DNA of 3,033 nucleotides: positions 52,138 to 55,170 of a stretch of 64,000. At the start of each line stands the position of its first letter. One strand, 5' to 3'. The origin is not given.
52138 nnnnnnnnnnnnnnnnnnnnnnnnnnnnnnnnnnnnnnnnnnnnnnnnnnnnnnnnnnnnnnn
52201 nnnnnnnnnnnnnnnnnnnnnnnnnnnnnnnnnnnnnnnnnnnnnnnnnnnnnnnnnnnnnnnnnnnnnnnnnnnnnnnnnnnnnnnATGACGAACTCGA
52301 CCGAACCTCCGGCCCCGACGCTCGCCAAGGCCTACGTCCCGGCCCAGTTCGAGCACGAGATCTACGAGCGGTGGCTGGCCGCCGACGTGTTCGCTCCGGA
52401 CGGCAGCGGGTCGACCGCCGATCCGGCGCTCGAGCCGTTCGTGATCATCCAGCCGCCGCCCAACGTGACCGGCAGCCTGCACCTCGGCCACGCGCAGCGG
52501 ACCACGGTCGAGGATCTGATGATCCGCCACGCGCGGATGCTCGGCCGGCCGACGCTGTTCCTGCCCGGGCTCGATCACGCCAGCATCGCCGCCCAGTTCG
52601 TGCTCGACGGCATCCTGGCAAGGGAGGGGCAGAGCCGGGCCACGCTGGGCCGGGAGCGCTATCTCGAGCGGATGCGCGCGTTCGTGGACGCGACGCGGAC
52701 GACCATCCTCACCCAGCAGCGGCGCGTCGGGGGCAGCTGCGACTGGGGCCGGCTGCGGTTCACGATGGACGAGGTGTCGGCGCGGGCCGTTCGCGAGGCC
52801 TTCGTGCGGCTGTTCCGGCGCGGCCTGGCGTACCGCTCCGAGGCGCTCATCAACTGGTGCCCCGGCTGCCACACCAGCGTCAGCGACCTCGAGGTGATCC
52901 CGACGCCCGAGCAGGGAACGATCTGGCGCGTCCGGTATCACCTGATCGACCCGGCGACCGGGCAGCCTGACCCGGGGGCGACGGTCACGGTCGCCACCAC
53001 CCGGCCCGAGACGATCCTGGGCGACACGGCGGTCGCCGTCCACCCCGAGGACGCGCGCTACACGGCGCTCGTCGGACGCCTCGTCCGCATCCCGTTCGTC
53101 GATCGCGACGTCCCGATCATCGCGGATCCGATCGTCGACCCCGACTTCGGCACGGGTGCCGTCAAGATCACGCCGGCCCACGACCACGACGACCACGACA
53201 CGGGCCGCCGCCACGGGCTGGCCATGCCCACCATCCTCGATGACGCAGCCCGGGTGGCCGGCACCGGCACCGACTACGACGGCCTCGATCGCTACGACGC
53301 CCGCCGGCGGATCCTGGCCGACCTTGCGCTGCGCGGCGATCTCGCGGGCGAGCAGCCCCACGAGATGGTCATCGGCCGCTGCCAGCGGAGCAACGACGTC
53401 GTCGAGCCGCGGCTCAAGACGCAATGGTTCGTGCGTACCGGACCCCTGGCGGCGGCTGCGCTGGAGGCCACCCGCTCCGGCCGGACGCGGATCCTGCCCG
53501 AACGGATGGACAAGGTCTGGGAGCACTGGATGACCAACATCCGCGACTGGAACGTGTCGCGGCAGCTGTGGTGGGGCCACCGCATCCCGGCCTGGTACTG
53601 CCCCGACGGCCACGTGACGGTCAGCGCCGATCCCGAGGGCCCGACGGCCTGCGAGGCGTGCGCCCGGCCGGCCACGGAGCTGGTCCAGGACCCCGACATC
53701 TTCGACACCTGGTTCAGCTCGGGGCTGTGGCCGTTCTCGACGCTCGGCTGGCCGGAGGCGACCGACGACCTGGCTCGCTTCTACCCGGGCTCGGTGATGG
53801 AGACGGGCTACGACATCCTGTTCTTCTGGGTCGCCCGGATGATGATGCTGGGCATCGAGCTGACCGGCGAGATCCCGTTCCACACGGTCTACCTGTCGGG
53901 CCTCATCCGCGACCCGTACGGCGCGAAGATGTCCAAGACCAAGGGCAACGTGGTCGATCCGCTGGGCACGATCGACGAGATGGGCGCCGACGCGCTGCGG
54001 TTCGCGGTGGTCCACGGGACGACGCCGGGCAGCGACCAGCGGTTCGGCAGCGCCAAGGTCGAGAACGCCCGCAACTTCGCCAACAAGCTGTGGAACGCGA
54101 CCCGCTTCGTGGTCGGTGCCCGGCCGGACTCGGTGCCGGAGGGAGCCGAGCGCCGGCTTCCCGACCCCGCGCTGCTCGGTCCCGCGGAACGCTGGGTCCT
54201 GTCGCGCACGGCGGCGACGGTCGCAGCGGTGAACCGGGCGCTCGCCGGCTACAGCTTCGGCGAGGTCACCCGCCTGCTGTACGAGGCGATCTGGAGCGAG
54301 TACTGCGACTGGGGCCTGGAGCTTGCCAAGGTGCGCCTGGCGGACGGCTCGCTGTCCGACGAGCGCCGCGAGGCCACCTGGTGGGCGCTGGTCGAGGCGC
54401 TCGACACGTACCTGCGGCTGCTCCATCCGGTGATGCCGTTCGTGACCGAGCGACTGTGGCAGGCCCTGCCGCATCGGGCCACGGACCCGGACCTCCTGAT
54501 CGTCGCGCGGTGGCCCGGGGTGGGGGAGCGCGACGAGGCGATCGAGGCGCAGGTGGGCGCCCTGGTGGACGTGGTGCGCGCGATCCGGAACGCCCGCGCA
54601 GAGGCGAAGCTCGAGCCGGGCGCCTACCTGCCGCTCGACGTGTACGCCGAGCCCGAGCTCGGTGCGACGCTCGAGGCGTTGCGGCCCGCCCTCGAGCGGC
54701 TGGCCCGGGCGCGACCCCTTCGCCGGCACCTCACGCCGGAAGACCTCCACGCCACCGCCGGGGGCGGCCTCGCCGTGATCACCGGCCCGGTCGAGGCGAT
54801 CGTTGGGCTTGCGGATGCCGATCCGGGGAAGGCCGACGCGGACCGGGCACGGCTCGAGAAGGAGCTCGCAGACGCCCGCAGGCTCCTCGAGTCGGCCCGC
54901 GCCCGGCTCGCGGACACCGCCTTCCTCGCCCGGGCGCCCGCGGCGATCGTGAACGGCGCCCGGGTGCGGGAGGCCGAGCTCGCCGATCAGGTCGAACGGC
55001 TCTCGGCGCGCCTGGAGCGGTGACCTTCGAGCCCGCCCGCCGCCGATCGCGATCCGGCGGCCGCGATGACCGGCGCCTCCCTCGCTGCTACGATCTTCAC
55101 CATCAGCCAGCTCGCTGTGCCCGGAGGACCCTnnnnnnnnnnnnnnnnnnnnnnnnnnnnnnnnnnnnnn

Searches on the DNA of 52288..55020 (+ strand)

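Call 13: search_rna_families(sources=[L001, L002, L003, L004, L005, L006, L007, L008, L009, L010, L011, L012, L013, L076], threshold=gathering)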
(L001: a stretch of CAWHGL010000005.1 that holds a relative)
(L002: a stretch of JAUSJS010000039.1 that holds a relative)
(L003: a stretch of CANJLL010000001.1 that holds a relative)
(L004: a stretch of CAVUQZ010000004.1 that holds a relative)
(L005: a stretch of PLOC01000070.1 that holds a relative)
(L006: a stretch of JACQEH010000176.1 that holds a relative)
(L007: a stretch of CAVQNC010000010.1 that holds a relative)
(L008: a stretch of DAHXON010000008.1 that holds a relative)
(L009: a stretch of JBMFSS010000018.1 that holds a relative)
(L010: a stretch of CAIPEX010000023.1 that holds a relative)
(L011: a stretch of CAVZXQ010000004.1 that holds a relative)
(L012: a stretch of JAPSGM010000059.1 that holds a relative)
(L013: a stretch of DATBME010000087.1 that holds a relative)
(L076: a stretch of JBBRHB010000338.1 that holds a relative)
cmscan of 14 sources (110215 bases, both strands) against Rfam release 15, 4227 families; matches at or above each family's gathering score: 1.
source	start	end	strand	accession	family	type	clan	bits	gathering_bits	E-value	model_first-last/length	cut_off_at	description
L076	2676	2913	+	RF00230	T-box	Cis-reg; leader;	-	113.1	93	5.6e-24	1-219/219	no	T-box leader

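Call 16: search_rna_families(source=L076, start=2600, end=3000, threshold=gathering, show_alignments=1)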
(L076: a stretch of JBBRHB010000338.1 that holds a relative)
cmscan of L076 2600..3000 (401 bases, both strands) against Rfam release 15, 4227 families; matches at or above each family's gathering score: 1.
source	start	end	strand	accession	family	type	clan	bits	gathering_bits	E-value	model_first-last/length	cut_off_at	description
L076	2676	2913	+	RF00230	T-box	Cis-reg; leader;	-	113.1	93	2.1e-26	1-219/219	no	T-box leader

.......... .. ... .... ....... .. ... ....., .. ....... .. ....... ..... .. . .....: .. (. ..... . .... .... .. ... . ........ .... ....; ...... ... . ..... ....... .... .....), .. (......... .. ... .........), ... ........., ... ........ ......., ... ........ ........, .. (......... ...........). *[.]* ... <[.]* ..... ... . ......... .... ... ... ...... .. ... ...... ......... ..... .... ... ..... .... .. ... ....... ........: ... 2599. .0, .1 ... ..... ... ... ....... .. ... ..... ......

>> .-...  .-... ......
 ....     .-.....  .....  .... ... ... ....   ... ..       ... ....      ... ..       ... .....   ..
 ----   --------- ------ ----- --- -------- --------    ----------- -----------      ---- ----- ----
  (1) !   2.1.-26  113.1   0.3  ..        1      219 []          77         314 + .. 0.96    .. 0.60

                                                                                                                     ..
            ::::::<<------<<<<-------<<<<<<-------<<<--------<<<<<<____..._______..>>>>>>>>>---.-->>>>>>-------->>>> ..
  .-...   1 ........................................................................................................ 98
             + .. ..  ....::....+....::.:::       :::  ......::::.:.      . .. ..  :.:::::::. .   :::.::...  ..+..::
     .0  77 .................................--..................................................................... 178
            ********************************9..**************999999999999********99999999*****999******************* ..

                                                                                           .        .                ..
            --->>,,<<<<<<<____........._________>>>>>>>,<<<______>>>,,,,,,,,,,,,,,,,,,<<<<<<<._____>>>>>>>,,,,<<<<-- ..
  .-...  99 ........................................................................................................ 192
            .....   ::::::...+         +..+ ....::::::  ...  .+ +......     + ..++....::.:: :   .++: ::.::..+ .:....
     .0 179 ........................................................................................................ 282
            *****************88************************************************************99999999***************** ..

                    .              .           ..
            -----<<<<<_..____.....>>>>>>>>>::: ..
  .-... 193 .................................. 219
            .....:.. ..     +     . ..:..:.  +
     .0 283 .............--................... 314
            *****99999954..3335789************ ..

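Call 44: search_rna_families(sources=[L021, L022, L033, L041, L045, L049, L051, L056, L061, L062, L065, L072, L073, L025, L027, L031, L010], threshold=gathering)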
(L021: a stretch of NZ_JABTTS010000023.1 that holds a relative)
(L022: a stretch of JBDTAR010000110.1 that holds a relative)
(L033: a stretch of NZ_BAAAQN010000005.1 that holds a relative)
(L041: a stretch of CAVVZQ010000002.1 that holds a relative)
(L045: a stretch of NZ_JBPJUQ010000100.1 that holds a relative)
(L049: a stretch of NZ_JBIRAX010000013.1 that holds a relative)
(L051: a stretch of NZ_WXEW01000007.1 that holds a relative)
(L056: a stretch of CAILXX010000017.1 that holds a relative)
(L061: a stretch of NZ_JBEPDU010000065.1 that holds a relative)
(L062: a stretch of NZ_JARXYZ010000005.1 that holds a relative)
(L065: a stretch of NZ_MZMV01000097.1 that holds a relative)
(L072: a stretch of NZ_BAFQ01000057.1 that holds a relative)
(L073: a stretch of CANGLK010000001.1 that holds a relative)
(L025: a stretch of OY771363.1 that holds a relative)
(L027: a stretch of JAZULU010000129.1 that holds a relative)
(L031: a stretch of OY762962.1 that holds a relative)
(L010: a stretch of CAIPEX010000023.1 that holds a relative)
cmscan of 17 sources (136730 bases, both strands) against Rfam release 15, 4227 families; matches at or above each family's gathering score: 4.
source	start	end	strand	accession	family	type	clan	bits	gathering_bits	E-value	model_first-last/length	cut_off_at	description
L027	2737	2959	+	RF00230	T-box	Cis-reg; leader;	-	145.8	93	2.5e-32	1-219/219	no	T-box leader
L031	2687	2924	+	RF00230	T-box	Cis-reg; leader;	-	117.3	93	5.7e-25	1-219/219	no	T-box leader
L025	2705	2942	+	RF00230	T-box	Cis-reg; leader;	-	100.4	93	1.2e-20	1-219/219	no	T-box leader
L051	6009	6137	+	RF00177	SSU_rRNA_bacteria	Gene; rRNA;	CL00111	100.3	50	3.8e-27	1-132/1533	3'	Bacterial small subunit ribosomal RNA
